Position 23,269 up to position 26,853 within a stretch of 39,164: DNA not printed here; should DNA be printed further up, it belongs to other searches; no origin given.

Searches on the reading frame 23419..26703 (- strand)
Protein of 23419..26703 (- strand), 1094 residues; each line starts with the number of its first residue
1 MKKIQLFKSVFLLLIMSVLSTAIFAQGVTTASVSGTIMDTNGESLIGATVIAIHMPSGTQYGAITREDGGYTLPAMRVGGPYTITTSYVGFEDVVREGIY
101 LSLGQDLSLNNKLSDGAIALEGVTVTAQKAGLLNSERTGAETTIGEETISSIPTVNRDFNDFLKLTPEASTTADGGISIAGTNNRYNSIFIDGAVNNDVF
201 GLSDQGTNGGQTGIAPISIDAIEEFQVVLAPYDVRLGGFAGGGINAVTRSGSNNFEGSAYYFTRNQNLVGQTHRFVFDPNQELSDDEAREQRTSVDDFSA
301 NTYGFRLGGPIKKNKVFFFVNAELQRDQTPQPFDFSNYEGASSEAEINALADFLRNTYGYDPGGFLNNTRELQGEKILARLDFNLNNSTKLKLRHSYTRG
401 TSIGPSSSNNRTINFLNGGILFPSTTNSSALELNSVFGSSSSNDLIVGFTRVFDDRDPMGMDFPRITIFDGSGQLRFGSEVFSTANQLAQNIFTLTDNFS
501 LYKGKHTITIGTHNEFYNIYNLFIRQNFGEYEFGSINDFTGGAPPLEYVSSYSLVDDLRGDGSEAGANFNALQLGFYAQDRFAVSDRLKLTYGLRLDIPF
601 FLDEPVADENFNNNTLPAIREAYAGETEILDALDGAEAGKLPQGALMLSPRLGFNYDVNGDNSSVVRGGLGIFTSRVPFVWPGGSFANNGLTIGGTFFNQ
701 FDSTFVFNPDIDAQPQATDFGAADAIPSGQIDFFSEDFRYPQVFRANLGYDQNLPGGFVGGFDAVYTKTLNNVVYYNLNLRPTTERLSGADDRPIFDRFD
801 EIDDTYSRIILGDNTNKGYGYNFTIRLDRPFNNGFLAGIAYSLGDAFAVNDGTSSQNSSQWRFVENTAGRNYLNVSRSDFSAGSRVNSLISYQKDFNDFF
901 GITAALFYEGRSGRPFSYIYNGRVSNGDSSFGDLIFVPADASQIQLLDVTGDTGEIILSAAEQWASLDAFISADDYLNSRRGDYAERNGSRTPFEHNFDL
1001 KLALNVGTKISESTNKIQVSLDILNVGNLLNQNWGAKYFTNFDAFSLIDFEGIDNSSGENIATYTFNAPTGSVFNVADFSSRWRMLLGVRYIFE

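Call 12: search_protein_families(library=pfam, proteins=[window:23419-26703:-])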
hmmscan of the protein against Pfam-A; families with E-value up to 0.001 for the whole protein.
window:23419-26703:- (1094 aa): 5 families
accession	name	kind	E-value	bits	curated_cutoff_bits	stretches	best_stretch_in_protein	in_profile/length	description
PF25183.1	OMP_b-brl_4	-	1.2e-55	189.8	30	2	366-1031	145-810/838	Outer membrane beta barrel domain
PF13620.12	CarboxypepD_reg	-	2.4e-16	60.3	32.3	1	32-113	1-81/82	Carboxypeptidase regulatory-like domain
PF13715.12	CarbopepD_reg_2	-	4.7e-10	39.8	32.2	1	33-125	1-88/88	CarboxypepD_reg-like domain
PF07715.20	Plug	-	1e-05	26.4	23.9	1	138-244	6-107/107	TonB-dependent Receptor Plug Domain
PF09134.16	Invasin_D3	-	0.00056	20.8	33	0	18-90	9-84/98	Invasin, domain 3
